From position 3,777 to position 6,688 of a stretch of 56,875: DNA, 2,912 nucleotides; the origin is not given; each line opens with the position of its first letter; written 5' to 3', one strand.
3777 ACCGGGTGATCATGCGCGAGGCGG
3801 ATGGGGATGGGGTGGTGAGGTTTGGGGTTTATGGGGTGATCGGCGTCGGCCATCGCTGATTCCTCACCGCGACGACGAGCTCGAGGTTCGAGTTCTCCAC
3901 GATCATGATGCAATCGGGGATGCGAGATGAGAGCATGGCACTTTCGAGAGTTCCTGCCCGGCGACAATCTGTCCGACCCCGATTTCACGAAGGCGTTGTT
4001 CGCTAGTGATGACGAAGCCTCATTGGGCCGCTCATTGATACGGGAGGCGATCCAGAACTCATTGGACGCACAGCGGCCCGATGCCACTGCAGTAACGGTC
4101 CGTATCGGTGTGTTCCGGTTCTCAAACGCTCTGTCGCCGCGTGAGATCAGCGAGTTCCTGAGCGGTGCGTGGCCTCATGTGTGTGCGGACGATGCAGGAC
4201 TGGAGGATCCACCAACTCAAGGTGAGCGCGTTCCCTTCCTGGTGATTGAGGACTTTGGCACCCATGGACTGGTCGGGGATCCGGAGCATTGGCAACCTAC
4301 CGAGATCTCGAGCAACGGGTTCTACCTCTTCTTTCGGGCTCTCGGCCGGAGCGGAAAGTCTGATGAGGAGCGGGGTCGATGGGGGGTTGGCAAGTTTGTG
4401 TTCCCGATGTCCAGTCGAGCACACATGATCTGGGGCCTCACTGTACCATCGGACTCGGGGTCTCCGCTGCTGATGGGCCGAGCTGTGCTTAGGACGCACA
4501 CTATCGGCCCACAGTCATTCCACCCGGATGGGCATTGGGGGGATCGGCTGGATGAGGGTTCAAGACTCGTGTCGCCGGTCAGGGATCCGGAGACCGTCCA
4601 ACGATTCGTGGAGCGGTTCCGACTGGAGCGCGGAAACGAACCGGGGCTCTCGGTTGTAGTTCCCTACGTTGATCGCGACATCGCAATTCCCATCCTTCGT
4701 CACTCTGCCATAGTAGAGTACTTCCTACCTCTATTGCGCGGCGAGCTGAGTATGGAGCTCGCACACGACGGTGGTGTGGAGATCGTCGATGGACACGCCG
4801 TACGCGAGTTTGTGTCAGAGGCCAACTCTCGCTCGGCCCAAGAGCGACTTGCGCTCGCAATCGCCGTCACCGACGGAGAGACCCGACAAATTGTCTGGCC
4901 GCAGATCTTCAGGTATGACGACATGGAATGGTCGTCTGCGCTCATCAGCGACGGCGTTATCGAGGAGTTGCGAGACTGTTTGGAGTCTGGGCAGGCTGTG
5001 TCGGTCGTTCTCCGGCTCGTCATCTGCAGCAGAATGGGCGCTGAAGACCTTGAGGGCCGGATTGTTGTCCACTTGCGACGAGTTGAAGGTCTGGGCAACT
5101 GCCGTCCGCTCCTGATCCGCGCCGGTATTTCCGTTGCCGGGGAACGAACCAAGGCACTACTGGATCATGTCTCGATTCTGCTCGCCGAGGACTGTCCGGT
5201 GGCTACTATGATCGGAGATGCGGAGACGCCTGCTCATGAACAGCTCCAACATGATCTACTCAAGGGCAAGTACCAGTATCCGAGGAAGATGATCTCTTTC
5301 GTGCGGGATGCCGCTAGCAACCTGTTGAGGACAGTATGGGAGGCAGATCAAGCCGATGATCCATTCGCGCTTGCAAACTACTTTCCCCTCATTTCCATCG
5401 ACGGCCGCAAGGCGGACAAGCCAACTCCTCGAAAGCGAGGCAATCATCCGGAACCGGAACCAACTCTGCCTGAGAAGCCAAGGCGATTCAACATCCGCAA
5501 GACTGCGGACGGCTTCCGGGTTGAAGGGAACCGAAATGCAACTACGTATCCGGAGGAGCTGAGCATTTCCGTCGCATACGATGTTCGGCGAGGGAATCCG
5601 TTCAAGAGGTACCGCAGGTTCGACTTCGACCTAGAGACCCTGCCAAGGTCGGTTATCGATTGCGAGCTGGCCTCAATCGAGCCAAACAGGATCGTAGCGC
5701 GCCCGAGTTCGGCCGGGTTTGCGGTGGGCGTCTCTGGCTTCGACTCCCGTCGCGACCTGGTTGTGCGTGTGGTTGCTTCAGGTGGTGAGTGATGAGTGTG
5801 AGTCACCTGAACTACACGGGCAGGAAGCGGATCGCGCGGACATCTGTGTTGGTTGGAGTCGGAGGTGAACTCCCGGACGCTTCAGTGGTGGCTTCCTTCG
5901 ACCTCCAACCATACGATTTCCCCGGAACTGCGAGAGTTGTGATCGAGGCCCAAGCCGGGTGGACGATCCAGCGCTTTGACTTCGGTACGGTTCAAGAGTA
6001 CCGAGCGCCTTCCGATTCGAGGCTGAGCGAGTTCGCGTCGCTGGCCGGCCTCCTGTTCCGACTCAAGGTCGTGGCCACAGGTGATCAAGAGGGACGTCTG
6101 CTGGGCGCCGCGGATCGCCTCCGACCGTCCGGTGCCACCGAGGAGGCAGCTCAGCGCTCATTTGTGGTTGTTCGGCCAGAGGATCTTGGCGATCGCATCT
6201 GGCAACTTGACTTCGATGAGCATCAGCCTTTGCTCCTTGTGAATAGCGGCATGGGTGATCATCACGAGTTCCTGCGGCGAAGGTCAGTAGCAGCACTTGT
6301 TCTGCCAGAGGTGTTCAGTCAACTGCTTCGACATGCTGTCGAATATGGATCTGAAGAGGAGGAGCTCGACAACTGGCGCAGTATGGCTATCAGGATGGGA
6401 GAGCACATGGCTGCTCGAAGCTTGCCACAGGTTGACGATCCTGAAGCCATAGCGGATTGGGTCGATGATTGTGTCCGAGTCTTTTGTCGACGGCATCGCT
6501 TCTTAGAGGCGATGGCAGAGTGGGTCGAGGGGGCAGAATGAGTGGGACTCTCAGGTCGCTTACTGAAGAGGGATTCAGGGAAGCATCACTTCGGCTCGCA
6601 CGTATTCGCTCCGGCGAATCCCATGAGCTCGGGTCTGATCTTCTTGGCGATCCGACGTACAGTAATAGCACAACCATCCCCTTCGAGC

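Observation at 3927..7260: Translationally coupled three-gene operon led by a GHKL (MORC/Hsp90-like) ATPase, directly upstream of an EcoRII-type R-M module: candidate uncharacterised defence system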

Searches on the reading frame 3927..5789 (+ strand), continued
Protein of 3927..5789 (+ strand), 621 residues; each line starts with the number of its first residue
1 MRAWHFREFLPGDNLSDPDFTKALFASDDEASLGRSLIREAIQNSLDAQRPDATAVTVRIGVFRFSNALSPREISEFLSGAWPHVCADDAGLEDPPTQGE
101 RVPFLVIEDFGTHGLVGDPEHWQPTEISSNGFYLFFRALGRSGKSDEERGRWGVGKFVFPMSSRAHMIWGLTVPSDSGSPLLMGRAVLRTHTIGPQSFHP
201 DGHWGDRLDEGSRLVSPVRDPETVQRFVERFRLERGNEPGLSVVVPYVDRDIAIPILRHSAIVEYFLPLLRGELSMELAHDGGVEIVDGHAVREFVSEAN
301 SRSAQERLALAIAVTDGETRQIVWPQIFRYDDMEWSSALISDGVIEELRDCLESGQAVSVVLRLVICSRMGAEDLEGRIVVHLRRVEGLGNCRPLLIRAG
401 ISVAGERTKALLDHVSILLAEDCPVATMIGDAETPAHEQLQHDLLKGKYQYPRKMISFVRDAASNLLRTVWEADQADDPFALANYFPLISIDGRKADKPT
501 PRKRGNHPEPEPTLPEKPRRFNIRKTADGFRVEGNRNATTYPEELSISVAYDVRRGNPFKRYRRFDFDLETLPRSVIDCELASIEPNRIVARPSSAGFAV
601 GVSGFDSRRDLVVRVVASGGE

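Call 112: search_protein_families(library=pfam, alignment_id=A9, max_evalue=0.0001)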
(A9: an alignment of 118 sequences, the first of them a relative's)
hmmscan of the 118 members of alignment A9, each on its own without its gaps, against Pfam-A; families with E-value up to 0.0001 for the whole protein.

A. member 1, L123:5282-6541:+ (420 aa): 0 families

B. families by the number of members that match (of 118 scanned): 75 families (the first 25 are shown)
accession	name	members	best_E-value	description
PF18062.7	RE_AspBHI_N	10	1.1e-26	Restriction endonuclease AspBHI N-terminal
PF20731.2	RE_NgoFVII_C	8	1.9e-08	NgoFVII C-terminal B3-like DNA-binding domain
PF04471.18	Mrr_cat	8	9.5e-08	Restriction endonuclease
PF22879.1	AIPR_N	5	4.5e-21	Abortive infection phage resistance protein N-terminal domain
PF13245.12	AAA_19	5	1.3e-09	AAA domain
PF10592.14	AIPR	4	4e-90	AIPR protein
PF04851.21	ResIII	4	2e-21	Type III restriction enzyme, res subunit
PF00580.27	UvrD-helicase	4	4.4e-11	UvrD/REP helicase N-terminal domain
PF13604.12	AAA_30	4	1.3e-07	AAA domain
PF02976.21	MutH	3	6.3e-34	DNA mismatch repair enzyme MutH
PF00589.27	Phage_integrase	3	1.2e-18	Phage integrase family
PF00270.35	DEAD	3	9.9e-10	DEAD/DEAH box helicase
PF01443.25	Viral_helicase1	3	1e-09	Viral superfamily 1 RNA helicase core domain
PF13538.12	UvrD_C_2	3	1.3e-08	UvrD-like helicase C-terminal domain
PF00271.37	Helicase_C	2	3.8e-15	Helicase conserved C-terminal domain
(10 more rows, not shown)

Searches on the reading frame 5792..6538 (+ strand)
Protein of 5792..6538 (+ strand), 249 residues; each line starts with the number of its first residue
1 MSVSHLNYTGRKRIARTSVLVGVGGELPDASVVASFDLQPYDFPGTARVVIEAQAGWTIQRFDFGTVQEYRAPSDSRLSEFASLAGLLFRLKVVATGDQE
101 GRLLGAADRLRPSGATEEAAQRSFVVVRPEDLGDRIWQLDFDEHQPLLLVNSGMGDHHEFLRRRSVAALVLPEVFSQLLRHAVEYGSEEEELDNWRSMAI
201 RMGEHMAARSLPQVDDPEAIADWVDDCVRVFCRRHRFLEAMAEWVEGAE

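Call 3: search_protein_families(library=pfam, proteins=[window:5792-6538:+], max_evalue=1)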
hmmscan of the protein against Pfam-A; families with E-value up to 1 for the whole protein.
window:5792-6538:+ (249 aa): 1 family
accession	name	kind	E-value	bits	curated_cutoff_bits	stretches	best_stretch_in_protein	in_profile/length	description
PF24175.2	SU10_adaptor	-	0.27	12.1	27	1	209-243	12-45/194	SU10 adaptor protein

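Call 4: search_protein_families(library=padloc, proteins=[window:5792-6538:+], max_evalue=1)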
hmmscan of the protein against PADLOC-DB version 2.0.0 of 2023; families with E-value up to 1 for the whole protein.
window:5792-6538:+ (249 aa): 0 families

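Call 5: search_protein_families(library=ncbifam, proteins=[window:5792-6538:+], max_evalue=1)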
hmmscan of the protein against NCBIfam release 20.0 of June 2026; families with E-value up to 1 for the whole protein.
window:5792-6538:+ (249 aa): 0 families

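Call 7: search_solved_structures(query=window:5792-6538:+, max_evalue=10)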
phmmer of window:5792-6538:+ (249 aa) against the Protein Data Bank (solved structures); distinct sequences matched with E-value up to 10: 11.
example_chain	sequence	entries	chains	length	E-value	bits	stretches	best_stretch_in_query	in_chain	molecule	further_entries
9wf7_A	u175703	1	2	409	0.0026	20.7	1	154-231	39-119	Inactive (1R,4R,5S)-(-)-guaia-6,10(14)-diene synthase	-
7udk_A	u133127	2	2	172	0.0038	20.1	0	176-204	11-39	Designed helical repeat protein (DHR) RPB_LRP2_R4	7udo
1jj7_A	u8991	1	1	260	0.13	15.1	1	157-218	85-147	PEPTIDE TRANSPORTER TAP1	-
4wxm_A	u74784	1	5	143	0.26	14.1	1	140-180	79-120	Transcriptional regulator FleQ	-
5u1d_A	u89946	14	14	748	0.57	13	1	157-218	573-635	Antigen peptide transporter 1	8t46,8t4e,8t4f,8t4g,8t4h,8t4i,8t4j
9rcv_A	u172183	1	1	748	0.59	13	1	157-218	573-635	Antigen peptide transporter 1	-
9ocg_A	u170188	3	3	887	0.66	12.8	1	157-218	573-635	Antigen peptide transporter 1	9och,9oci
9o94_A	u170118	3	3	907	0.7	12.7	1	157-218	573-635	Antigen peptide transporter 1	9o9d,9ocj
2n39_A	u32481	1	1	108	0.73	12.7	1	186-226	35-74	Chromodomain-helicase-DNA-binding protein 1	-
8pb9_D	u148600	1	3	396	0.98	12.3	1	140-181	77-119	Transcriptional regulator FleQ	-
7dvh_A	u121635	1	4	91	1.5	11.7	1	127-173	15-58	reDPBB_sym4 protein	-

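Call 20: find_homologous_proteins(query=window:5792-6538:+, max_evalue=0.001)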
Query window:5792-6538:+ (249 aa): 102 proteins with E <= 0.001 among 4460 candidates.
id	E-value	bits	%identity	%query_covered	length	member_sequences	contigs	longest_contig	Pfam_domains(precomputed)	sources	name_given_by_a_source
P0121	6.2e-162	555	100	100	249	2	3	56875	-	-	-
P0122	7.8e-101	355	63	100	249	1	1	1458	-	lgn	-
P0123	5.7e-94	332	63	97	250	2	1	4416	-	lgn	-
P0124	4.3e-92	326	60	97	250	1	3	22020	-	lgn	-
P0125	1.2e-91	325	59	100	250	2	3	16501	-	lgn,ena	-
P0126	1.5e-91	324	61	96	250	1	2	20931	-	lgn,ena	-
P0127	5.1e-91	323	60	97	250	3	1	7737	-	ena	-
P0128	4.8e-90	319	59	99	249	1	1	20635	-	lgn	-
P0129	1.1e-89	318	61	97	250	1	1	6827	-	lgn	-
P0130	6.0e-89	316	59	98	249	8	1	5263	-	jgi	-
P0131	2.1e-88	314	59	97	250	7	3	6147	-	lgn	-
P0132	2.2e-88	314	59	97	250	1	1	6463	-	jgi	jgi:hypothetical protein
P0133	2.5e-88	314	58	96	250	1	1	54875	-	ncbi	-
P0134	2.8e-88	314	58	97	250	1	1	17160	-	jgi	jgi:hypothetical protein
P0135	5.4e-88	313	60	99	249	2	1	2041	-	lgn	-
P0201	3.6e-26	110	31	93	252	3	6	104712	-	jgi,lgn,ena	-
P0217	4.2e-22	97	30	95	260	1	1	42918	-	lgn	-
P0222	9.9e-17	79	31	97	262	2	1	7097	-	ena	-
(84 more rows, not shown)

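Call 25: search_protein_families(library=pfam, alignment_id=A3, max_evalue=0.1)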
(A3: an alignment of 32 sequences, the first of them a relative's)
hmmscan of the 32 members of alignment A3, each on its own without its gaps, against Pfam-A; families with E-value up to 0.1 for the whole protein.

A. member 1, P0121 (249 aa): 0 families

B. families by the number of members that match (of 32 scanned): 2 families
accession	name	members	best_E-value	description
PF06698.16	DUF1192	1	0.015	Protein of unknown function (DUF1192)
PF01141.23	Gag_p12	1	0.089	Gag polyprotein, inner coat protein p12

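Call 29: search_solved_structures(query=A3, max_evalue=10)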
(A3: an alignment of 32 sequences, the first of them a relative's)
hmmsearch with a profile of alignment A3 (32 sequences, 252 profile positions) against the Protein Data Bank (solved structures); distinct sequences matched with E-value up to 10: 2.
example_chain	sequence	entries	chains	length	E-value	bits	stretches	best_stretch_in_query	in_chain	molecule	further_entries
9fn1_U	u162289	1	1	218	0.21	14.1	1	6-41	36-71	Vps20/32/60-like protein (ESCRT-III)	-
9syq_E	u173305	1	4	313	0.85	12.2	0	122-195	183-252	mRNA cleavage and polyadenylation specificity factor complex subunit pta1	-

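Call 30: search_protein_families(library=padloc, proteins=[P0222, P0217, P0201], max_evalue=1)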
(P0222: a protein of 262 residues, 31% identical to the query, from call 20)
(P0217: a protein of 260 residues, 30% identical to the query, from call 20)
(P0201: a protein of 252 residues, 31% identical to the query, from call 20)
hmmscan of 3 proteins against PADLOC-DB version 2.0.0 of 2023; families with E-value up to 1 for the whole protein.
P0222 (262 aa): 0 families

P0217 (260 aa): 0 families

P0201 (252 aa): 0 families

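Call 48: search_protein_representatives(alignment_id=A3)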
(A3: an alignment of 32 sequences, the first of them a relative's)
Query: 32 sequences, 252 profile positions. Proteins with E-value up to 0.001 (for the whole library): 2214; up to 1e-10: 1861; up to 1e-30: 1167. The best 150 are listed.
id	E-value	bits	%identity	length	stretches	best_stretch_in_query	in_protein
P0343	2.1e-96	338.5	-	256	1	2-251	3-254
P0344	8.9e-88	310.3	-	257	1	3-249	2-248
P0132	3.2e-86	305.2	-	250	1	2-250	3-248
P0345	7.3e-85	300.7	-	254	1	1-249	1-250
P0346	7.5e-85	300.7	-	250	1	2-244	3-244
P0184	9.4e-85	300.4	-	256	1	2-250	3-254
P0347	8.8e-84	297.2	-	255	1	2-249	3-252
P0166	2.0e-83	296.0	-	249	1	1-250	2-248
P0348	2.5e-83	295.7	-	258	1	1-250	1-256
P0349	2.9e-83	295.5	-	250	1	2-249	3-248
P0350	1.3e-82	293.4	-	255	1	2-250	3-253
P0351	2.2e-82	292.6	-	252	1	1-248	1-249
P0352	4.1e-82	291.7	-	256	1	2-250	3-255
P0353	7.5e-82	290.9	-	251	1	1-248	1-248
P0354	6.8e-81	287.7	-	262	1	2-248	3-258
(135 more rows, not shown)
